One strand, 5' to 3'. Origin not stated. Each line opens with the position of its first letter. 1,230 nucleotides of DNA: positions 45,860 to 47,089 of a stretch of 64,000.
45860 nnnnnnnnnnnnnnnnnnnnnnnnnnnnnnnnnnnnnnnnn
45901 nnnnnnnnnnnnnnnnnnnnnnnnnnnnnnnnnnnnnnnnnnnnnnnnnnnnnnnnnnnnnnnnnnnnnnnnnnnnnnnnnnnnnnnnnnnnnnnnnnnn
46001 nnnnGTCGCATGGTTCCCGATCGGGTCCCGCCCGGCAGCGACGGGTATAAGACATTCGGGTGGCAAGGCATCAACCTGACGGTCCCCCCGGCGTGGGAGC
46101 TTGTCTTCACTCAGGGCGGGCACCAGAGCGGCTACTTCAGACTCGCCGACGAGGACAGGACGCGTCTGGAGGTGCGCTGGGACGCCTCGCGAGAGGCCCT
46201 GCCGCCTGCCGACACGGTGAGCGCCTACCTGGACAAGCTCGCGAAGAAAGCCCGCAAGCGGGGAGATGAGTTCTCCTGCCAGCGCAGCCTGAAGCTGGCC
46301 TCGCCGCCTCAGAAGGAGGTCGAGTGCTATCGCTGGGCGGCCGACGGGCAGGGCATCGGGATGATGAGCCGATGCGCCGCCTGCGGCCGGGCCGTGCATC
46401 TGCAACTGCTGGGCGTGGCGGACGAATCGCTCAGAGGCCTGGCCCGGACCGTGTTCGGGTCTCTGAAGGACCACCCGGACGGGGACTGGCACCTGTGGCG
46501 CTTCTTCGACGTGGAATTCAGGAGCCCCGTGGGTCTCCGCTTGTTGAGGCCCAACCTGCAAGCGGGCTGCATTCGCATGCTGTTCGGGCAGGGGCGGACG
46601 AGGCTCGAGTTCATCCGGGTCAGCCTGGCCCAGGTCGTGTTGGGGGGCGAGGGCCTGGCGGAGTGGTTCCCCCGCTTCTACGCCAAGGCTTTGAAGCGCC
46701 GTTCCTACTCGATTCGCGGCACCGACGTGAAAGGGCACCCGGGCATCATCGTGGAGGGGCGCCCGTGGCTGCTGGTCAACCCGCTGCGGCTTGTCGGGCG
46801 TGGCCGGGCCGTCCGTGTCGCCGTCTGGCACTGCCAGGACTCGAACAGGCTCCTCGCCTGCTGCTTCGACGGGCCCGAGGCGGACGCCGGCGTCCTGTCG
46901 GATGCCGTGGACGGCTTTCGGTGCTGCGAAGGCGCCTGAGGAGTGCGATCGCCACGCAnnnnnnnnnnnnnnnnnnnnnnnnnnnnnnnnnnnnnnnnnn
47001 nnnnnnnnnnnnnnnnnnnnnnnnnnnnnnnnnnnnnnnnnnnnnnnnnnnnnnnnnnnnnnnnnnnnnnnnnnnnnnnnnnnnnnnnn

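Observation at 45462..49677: Zinc-ribbon-STAS / unknown 309-aa protein / PqqD-like / MacB-type ABC transporter cluster: candidate uncharacterised module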

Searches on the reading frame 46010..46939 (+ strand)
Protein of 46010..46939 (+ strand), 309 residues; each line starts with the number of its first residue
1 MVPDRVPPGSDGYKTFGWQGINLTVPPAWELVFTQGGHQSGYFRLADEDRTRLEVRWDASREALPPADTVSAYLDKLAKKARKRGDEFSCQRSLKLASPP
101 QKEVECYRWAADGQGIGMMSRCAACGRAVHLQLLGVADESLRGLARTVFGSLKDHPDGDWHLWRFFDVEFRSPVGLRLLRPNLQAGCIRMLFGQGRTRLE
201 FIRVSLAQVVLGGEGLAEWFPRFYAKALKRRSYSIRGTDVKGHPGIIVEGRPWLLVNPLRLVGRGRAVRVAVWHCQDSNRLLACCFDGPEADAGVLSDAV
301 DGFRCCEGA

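Call 3: search_protein_families(library=pfam, proteins=[window:46010-46939:+], max_evalue=0.1)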
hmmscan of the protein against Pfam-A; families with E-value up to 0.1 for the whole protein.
window:46010-46939:+ (309 aa): 1 family
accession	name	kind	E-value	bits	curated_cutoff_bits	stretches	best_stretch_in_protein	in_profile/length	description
PF08786.17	DcrB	-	0.087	13.4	27.2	0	47-116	20-89/127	DcrB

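Call 4: search_protein_families(library=ncbifam, proteins=[window:46010-46939:+], max_evalue=0.1)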
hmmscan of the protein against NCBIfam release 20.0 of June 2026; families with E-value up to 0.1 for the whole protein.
window:46010-46939:+ (309 aa): 0 families

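Call 5: find_homologous_proteins(query=window:46010-46939:+, max_evalue=0.001)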
Query window:46010-46939:+ (309 aa): 66 proteins with E <= 0.001 among 4858 candidates.
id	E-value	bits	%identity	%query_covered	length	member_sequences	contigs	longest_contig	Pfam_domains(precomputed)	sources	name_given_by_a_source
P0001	7.9e-213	724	100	100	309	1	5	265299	-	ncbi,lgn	-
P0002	1.0e-162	559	77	100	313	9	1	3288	-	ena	-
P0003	4.0e-137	475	65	100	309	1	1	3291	-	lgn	-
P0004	6.8e-128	445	62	100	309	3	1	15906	-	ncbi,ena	-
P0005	6.4e-120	419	59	100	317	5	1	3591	-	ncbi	-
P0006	1.8e-119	417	61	98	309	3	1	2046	-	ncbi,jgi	ncbi:MAG: hypothetical protein ACYS8L_10725 [Planctomycetota bacterium]|jgi:hypothetical protein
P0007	1.6e-116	407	59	100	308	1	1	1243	-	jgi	jgi:hypothetical protein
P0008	1.9e-113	397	57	100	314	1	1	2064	-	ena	-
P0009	3.1e-113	397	59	95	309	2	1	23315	-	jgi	-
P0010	2.7e-112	393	57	96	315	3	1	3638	-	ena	-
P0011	4.7e-112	393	58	98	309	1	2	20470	-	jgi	-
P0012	1.8e-111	391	57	100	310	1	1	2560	-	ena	-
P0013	3.4e-111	390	59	95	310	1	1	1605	-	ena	-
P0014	4.3e-111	389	56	99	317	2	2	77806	-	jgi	-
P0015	2.2e-110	387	55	99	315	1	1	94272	-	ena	-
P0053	1.8e-88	315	47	99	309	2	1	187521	-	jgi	-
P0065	9.5e-39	152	27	96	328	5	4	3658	-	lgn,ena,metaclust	metaclust:\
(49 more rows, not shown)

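Call 6: find_encoding_contigs(protein=P0053, flank=8000, max_places=2)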
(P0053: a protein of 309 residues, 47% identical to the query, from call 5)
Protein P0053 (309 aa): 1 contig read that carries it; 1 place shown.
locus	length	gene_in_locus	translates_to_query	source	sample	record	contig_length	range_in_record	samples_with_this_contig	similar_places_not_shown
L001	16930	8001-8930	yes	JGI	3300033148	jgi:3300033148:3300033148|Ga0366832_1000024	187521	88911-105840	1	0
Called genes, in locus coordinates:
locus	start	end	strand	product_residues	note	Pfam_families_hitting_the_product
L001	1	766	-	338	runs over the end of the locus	PF01208:URO-D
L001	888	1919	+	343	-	-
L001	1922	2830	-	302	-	PF00583:Acetyltransf_1, PF08445:FR47 (faint), PF13508:Acetyltransf_7 (weak), PF13527:Acetyltransf_9 (faint), PF13673:Acetyltransf_10 (faint)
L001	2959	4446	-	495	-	PF00133:tRNA-synt_1 (faint), PF01406:tRNA-synt_1e, PF09334:tRNA-synt_1g, PF09190:DALR_2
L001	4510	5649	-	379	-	PF00574:CLP_protease (faint), PF01343:Peptidase_S49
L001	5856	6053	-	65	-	-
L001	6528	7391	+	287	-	PF01048:PNP_UDP_1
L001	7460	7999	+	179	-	PF01740:STAS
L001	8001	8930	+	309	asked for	-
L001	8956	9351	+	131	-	PF05402:PqqD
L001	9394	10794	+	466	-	PF02687:FtsX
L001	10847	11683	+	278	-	PF00005:ABC_tran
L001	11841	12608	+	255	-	PF04909:Amidohydro_2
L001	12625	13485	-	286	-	PF02749:QRPTase_N, PF01729:QRPTase_C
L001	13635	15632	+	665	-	-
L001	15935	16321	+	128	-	PF13366:PDDEXK_3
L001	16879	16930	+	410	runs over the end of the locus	PF00331:Glyco_hydro_10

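Call 7: find_encoding_contigs(protein=P0065, flank=8000, max_places=4)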
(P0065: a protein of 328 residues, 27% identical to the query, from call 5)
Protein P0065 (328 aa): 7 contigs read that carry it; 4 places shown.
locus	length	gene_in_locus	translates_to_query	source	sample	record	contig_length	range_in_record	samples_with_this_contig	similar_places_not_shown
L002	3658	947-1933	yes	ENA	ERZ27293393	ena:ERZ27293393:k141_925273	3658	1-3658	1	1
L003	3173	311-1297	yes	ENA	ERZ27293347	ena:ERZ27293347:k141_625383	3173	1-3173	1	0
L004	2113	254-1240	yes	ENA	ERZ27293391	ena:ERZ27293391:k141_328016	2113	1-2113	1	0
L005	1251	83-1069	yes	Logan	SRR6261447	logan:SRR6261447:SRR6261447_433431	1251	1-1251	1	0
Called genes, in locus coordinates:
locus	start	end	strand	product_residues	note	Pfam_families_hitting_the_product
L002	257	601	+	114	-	PF11969:DcpS_C, PF01230:HIT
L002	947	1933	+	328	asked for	-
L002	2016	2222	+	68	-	-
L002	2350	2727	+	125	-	PF05402:PqqD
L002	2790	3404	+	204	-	PF02687:FtsX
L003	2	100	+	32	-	?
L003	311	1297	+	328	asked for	-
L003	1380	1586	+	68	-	-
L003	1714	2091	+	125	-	PF05402:PqqD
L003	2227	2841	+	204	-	PF02687:FtsX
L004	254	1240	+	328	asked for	-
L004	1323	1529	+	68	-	-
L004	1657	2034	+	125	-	PF05402:PqqD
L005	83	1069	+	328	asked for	-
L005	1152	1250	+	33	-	?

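Call 8: find_encoding_contigs(protein=P0001, flank=10000, max_places=3)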
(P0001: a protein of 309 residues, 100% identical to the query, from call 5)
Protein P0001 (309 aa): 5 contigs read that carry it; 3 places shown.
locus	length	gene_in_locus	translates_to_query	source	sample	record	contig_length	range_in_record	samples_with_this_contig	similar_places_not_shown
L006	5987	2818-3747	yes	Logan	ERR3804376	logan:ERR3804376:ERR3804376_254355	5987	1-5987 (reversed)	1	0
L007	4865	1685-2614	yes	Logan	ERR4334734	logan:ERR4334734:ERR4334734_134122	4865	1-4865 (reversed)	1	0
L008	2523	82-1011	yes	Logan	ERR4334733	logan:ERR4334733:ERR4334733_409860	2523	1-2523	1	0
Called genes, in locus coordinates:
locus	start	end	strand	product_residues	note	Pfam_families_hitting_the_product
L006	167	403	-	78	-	-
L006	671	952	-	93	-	-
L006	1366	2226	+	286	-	PF01048:PNP_UDP_1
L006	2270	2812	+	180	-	PF13719:Zn_ribbon_5 (faint), PF01740:STAS, PF13466:STAS_2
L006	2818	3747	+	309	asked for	-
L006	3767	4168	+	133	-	PF05402:PqqD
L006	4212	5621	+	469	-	PF02687:FtsX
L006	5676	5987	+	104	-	?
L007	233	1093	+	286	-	PF01048:PNP_UDP_1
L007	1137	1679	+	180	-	PF13719:Zn_ribbon_5 (faint), PF01740:STAS, PF13466:STAS_2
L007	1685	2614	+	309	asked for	-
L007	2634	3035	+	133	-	PF05402:PqqD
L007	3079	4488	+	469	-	PF02687:FtsX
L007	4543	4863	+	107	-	?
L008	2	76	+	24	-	?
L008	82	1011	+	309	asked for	-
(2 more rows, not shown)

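Call 14: find_related_loci(query=A1, collection=genome_contigs, flank=10000)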
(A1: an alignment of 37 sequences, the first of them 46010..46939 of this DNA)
Query A1 (309 aa) in genome_contigs; peptide patterns used: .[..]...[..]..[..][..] (x = any residue, [..] = any of these).
47 stretches matched a pattern; 17 encode a relative of the query (tblastn E <= 1e-3); 17 distinct loci.
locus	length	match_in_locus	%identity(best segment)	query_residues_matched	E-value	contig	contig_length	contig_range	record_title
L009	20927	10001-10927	77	1-309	1e-163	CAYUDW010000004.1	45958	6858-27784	MAG TPA_asm: uncultured candidatus Brocadiaceae bacterium isolate SRP068000_co1_552 genome assembly, contig: NODE_704_le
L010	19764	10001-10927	77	1-309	9e-162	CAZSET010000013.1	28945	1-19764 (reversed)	MAG TPA_asm: uncultured candidatus Brocadiaceae bacterium isolate binchicken_co262_380 genome assembly, contig: NODE_149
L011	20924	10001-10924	62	1-308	2e-132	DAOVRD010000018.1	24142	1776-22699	MAG TPA_asm: Planctomycetota bacterium isolate CSMAG_1592 CSMAG_1592_k141_1925721_length_24142_cov_32.0000, whole genome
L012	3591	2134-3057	59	1-308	2e-120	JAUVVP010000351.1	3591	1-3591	MAG: Planctomycetota bacterium isolate CSMAG_1167 CSMAG_1167_k127_2427504_length_3591_cov_18.8776, whole genome shotgun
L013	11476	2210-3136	54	1-309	3e-111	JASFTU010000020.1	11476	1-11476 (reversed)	MAG: Candidatus Brocadiaceae bacterium isolate D1103U20metaG_sub_Bin_331 D1103U20metaG_FD_scaffold_1658_c1, whole genome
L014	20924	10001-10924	54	1-308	2e-105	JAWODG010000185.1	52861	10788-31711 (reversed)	MAG: Candidatus Brocadiia bacterium isolate BLK5-2.bin.122 k191_1416572, whole genome shotgun sequence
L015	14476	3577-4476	54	9-308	4e-106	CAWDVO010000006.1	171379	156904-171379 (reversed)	MAG: Candidatus Brocadiaceae bacterium isolate MFD05684.bin.2.199 genome assembly, contig: contig_14698, whole genome sh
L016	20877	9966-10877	52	8-309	4e-103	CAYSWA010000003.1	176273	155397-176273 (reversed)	MAG TPA_asm: uncultured candidatus Brocadiaceae bacterium isolate SRP141376_co1_83 genome assembly, contig: NODE_131_len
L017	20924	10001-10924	53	1-308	2e-100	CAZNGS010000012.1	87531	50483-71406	MAG TPA_asm: uncultured candidatus Brocadiaceae bacterium isolate SRP141376_co1_16 genome assembly, contig: NODE_682_len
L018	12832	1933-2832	48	12-309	6e-95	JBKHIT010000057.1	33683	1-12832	MAG: Candidatus Brocadiia bacterium isolate D3M15_1 NODE_87_length_33683_cov_13.078536, whole genome shotgun sequence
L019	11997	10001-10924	49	4-308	2e-92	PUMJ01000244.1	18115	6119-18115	MAG: Candidatus Brocadiaceae bacterium isolate B1Sed10_231 B1-Sed10-C3330, whole genome shotgun sequence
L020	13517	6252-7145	43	10-308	3e-90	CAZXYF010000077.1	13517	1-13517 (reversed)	MAG TPA_asm: uncultured candidatus Brocadiaceae bacterium isolate ERP127260_co1_93 genome assembly, contig: NODE_2097_le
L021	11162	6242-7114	44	16-307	2e-85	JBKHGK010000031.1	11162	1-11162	MAG: Candidatus Brocadiia bacterium isolate D1M06_29 NODE_4869_length_11162_cov_38.682362, whole genome shotgun sequence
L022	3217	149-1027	45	14-306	2e-78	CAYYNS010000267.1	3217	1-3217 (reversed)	MAG TPA_asm: uncultured candidatus Brocadiaceae bacterium isolate SRP231805_co3_295 genome assembly, contig: NODE_43374_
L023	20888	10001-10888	50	13-308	8e-99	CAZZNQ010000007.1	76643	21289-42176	MAG TPA_asm: uncultured candidatus Brocadiaceae bacterium isolate SRP141376_co2_394 genome assembly, contig: NODE_847_le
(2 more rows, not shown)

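Call 18: predict_structure(alignment_id=A1)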
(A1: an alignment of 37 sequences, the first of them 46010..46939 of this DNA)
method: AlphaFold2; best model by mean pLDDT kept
length: 309 residues; sequences in the alignment: 37
mean_pLDDT: 91.6   pTM: 0.86
mean pLDDT of the five models: 91.6, 90.5, 90.5, 90.4, 89.7
residues with pLDDT >= 90: 257; 70-90: 39; 50-70: 3; < 50: 10
segments of 3 or more residues with pLDDT < 50: 1-10
pLDDT, mean of each block of 10 residues (from residue 1): 39 90 96 95 96 95 88 96 95 93 96 95 94 93 96 93 95 95 95 96 94 92 88 95 95 84 89 95 96 94 84
secondary structure, 60 per line:
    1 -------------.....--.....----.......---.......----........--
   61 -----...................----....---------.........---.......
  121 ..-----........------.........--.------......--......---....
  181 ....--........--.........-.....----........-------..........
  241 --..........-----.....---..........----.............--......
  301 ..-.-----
elements in order: E14-18 E21-25 E30-36 E40-46 E51-58 H66-84 E89-92 E102-110 E114-122 E128-135 H142-150 E160-165 E168-173 E177-184 E187-194 E197-205 H207-211 H216-223 E231-240 E243-252 H258-262 E266-275 E280-289 H295-302

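Call 21: fold_search(model_id=the predicted structure, library=pdb)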
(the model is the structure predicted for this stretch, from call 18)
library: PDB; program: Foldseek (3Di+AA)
matches with E <= 10: 1174; with E <= 0.001: 11
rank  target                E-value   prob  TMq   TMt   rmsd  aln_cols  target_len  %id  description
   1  8z9d_P                1.2e-04  1.00  0.35  0.52   5.4       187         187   12  cryo-EM structure of PSII-LHCII megacomplex from spinach (released 2024-11-13)
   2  3jcu_P                1.3e-04  1.00  0.33  0.54   5.0       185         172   12  Cryo-EM structure of spinach PSII-LHCII supercomplex at 3.2 Angstrom resolution (released 2016-05-25)
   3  6kac_P                2.5e-04  1.00  0.35  0.53   7.3       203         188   14  Cryo-EM structure of the C2S2-type PSII-LHCII supercomplex from Chlamydomonas reihardtii (released 2019-10-23)
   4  9grx_0                4.0e-04  1.00  0.32  0.55   5.2       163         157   12  NDH-PSI-LHCI supercomplex from S. oleracea (released 2025-02-12)
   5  5h7y_A                4.4e-04  1.00  0.32  0.34  11.7       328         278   12  Structure of immunity protein TplEi of T6SS from Pseudomonas aeruginosa complexed with "L" peptide (released 2017-10-04)
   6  2vu4                  4.9e-04  1.00  0.35  0.63   4.3       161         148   10  Structure of PsbP protein from Spinacia oleracea at 1.98 A resolution (released 2009-07-21)
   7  5h7z_A                5.4e-04  1.00  0.36  0.37  11.2       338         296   12  Apo structure of immunity protein TplEi of T6SS from Pseudomonas aeruginosa (released 2017-10-04)
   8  4rth_A                9.3e-04  1.00  0.32  0.52   5.2       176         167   12  The crystal structure of PsbP from Zea mays (released 2015-03-11)
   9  5zx9                  9.3e-04  1.00  0.28  0.46   5.7       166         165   13  Crystal structure of apo form fibronectin-binding protein Apa from Mycobacterium tuberculosis (released 2019-05-29)
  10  1v2b_B                9.8e-04  1.00  0.32  0.58   4.8       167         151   11  Crystal Structure of PsbP Protein in the Oxygen-Evolving Complex of Photosystem II from Higher Plants (released 2004-05-18)
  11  2xb3                  9.8e-04  1.00  0.30  0.52   5.7       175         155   11  The Structure of Cyanobacterial PsbP (released 2010-08-25)
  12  9gnw_P                1.3e-03  1.00  0.34  0.50   5.6       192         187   11  Universal PSII assembly intermediate (released 2025-09-17)
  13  2lnj_MODEL_1_A        1.3e-03  1.00  0.33  0.54   4.3       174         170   13  Solution Structure of Cyanobacterial PsbP (CyanoP) from Synechocystis sp. PCC 6803 (released 2012-06-06)
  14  1v2b_A                1.4e-03  1.00  0.33  0.59   5.0       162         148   12  Crystal Structure of PsbP Protein in the Oxygen-Evolving Complex of Photosystem II from Higher Plants (released 2004-05-18)
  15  3rqb_B                2.3e-03  0.35  0.15  0.16  19.9       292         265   12  Crystal Structure of Conserved Protein of Unknown Function with Hot dog Fold from Alicyclobacillus acidocaldarius (released 2011-05-18)
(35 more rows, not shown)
